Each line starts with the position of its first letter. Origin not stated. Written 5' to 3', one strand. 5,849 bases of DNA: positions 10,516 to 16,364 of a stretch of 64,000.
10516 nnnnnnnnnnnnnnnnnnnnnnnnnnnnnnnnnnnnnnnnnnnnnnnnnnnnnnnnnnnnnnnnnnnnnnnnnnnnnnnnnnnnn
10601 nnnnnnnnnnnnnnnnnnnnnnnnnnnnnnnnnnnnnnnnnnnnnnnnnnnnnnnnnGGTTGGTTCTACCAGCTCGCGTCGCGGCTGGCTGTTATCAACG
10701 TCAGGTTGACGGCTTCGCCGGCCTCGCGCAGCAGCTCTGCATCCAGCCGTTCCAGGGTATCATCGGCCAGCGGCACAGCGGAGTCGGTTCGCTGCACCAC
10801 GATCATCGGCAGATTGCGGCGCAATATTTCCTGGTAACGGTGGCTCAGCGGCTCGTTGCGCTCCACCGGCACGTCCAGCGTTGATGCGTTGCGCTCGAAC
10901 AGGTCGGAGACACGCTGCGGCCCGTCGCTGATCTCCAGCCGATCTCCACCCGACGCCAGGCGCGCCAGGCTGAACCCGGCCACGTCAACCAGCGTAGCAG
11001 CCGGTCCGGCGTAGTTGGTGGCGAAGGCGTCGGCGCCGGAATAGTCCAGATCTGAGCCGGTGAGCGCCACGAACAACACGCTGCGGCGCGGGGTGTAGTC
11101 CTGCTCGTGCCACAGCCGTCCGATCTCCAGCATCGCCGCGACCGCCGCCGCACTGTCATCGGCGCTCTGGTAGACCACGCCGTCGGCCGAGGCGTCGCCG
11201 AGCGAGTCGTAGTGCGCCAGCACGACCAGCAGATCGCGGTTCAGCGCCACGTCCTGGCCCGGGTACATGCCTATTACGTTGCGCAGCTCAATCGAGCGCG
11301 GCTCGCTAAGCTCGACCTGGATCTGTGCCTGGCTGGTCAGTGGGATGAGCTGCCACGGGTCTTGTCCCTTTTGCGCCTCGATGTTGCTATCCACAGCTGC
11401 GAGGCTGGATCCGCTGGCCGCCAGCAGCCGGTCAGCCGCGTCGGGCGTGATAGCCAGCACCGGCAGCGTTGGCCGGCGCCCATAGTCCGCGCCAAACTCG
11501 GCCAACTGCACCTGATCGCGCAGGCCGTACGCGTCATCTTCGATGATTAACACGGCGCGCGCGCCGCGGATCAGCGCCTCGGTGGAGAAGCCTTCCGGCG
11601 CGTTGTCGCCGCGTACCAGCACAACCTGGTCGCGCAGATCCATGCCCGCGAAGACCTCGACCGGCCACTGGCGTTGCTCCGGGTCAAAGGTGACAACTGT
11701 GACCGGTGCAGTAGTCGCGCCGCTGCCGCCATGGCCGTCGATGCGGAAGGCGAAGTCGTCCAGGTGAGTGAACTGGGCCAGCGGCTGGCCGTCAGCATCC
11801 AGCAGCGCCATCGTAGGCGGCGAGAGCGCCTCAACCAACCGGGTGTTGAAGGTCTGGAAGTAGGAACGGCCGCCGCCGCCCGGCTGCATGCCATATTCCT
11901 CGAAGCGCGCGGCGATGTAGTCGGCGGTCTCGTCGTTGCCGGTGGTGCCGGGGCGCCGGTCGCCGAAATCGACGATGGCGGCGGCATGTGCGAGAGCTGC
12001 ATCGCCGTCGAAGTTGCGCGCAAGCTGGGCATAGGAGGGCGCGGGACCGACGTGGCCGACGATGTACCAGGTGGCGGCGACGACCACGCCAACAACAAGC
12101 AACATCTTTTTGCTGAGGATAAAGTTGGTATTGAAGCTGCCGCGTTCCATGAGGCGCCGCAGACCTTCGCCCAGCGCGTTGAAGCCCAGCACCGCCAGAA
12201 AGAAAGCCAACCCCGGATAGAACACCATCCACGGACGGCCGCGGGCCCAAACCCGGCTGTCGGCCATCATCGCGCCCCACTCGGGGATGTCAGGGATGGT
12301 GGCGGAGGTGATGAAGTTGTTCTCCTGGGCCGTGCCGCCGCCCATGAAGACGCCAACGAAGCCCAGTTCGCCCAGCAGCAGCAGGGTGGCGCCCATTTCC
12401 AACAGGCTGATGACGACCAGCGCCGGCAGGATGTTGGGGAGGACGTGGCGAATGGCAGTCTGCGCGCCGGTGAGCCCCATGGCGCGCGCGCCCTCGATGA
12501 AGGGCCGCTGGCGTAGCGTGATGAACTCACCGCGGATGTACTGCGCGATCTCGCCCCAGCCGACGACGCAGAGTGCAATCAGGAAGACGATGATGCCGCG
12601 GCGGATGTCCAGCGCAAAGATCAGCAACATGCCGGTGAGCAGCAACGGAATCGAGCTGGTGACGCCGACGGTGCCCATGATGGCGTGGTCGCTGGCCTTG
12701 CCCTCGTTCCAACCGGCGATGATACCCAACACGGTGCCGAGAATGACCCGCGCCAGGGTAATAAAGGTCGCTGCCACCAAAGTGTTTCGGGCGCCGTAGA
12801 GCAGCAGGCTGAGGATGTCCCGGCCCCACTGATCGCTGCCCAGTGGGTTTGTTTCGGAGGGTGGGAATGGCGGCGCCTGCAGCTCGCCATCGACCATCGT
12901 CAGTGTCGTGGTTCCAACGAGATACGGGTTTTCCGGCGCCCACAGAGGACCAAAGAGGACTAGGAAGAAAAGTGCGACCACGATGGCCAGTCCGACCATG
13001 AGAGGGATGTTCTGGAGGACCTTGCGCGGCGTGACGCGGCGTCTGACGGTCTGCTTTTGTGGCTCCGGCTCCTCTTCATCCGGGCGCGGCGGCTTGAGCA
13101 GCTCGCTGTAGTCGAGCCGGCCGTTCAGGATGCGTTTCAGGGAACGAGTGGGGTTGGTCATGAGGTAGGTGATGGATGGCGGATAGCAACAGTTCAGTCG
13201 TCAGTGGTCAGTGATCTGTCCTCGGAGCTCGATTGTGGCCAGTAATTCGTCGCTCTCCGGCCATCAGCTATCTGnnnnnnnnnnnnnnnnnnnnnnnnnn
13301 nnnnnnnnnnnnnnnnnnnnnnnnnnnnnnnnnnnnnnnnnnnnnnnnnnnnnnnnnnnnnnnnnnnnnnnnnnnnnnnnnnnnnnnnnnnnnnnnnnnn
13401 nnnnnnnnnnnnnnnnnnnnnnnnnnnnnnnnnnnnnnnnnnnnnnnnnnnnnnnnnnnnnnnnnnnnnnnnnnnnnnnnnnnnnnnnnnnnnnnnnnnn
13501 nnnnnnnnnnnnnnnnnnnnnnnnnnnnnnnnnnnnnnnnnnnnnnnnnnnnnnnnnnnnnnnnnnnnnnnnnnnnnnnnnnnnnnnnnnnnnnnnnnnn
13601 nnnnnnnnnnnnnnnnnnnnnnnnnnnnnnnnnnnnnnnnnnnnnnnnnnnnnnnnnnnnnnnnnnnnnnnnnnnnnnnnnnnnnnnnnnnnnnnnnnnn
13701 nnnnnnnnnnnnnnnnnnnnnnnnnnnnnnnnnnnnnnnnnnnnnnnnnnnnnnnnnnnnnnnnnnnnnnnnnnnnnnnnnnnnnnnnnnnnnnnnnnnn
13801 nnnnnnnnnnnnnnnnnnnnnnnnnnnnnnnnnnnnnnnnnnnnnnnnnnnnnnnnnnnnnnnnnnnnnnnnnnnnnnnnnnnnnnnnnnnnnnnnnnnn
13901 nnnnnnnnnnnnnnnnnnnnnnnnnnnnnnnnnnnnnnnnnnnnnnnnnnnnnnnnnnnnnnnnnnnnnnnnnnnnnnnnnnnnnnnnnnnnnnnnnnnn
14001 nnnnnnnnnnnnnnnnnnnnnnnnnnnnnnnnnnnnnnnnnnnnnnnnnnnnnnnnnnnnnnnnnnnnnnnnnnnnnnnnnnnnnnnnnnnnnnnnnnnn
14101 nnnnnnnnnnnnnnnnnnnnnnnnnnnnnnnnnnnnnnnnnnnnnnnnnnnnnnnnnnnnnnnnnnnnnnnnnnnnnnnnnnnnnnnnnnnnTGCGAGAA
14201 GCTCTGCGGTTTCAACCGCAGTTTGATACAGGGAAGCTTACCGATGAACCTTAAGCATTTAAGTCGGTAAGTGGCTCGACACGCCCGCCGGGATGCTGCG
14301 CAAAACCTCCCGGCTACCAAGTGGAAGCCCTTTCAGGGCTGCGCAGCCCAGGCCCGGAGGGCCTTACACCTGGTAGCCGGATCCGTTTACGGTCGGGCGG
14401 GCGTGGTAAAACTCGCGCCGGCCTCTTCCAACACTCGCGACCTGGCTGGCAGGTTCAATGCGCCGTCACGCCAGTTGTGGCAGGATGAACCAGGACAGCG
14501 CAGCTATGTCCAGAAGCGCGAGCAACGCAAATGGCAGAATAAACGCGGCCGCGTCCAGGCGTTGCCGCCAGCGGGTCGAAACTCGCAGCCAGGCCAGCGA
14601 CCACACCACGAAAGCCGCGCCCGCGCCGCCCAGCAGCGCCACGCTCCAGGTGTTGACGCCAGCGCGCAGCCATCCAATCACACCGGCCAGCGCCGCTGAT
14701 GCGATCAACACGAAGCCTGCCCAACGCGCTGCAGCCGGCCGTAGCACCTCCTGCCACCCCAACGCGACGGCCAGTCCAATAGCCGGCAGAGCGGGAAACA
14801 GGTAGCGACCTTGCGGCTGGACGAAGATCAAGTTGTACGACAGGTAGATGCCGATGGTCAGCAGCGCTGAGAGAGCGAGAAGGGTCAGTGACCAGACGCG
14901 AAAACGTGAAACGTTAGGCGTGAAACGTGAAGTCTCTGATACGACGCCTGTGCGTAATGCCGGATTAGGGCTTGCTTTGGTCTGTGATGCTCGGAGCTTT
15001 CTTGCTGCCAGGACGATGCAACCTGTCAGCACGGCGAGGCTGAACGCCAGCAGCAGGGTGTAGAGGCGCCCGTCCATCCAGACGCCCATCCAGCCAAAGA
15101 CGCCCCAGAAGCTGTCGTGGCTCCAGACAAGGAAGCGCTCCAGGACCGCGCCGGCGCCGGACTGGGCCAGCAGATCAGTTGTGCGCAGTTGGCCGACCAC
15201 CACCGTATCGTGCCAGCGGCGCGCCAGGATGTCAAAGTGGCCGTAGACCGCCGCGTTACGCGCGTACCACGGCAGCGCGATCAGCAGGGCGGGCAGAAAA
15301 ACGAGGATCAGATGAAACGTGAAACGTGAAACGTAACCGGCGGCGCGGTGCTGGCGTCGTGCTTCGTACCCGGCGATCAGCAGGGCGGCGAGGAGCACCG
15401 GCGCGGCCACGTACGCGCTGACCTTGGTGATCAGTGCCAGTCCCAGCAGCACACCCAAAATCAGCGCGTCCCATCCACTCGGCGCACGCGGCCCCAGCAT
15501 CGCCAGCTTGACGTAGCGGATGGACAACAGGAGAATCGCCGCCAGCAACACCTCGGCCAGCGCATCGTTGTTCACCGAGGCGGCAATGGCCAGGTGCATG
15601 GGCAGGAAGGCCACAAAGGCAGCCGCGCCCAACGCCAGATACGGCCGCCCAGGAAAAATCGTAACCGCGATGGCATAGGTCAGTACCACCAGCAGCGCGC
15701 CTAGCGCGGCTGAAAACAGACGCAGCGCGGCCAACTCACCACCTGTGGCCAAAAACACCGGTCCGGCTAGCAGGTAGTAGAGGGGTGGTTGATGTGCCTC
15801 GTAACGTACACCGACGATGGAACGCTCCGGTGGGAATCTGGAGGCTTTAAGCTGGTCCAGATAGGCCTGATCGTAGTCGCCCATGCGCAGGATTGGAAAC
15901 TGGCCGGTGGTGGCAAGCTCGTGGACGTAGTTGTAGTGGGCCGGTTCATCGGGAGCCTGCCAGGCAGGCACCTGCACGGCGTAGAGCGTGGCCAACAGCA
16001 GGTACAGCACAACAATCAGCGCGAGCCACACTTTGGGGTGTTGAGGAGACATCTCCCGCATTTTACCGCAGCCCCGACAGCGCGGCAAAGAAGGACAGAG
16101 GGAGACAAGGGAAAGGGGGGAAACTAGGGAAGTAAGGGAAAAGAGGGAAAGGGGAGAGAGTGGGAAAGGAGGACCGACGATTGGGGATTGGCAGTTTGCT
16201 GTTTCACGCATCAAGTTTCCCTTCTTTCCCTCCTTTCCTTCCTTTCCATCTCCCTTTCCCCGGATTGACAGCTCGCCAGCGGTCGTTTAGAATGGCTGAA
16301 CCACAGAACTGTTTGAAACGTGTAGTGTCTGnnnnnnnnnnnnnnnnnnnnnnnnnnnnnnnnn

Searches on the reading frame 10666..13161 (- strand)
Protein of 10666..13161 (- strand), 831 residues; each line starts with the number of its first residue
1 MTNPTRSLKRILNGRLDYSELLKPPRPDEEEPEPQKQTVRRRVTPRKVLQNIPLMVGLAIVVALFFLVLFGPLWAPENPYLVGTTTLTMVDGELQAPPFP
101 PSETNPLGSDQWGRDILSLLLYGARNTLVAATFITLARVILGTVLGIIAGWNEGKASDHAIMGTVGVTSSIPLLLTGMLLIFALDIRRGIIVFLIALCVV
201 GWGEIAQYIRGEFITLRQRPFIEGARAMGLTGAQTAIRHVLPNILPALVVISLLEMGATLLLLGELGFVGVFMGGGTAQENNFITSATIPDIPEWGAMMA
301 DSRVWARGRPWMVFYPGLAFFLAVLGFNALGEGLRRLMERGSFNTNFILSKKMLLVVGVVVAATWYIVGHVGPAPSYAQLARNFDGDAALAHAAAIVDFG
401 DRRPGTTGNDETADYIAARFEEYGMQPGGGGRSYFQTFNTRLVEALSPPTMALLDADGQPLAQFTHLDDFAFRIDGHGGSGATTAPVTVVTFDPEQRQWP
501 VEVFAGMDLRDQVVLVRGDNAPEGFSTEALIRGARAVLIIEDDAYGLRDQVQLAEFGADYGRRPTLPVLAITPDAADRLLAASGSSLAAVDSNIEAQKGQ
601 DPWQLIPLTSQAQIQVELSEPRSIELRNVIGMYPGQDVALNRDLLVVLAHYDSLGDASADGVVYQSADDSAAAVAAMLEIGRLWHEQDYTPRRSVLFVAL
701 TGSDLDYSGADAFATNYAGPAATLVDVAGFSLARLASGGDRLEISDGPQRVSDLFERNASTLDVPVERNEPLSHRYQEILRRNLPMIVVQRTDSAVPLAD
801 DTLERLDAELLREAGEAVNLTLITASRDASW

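Call 59: search_protein_families(library=pfam, proteins=[window:10666-13161:-])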
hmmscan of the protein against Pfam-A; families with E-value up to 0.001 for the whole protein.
window:10666-13161:- (831 aa): 3 families
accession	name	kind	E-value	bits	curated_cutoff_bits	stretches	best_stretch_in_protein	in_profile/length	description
PF00528.27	BPD_transp_1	-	4.2e-20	72.7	26.4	1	142-340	1-180/184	Binding-protein-dependent transport system inner membrane component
PF04389.22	Peptidase_M28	-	1.3e-13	51.5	21.3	1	628-743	1-103/193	Peptidase family M28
PF12911.12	OppC_N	-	7.4e-05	23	23.9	1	49-96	11-52/53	N-terminal TM domain of oligopeptide transport permease C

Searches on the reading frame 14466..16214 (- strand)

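Call 59: search_protein_families(library=pfam, proteins=[window:14466-16214:-])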
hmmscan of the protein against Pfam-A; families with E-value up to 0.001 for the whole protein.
window:14466-16214:- (582 aa): 1 family
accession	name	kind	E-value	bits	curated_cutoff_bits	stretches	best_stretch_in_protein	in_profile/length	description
PF13231.12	PMT_2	-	9.9e-09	36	26.1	1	142-307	2-155/160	Dolichyl-phosphate-mannose-protein mannosyltransferase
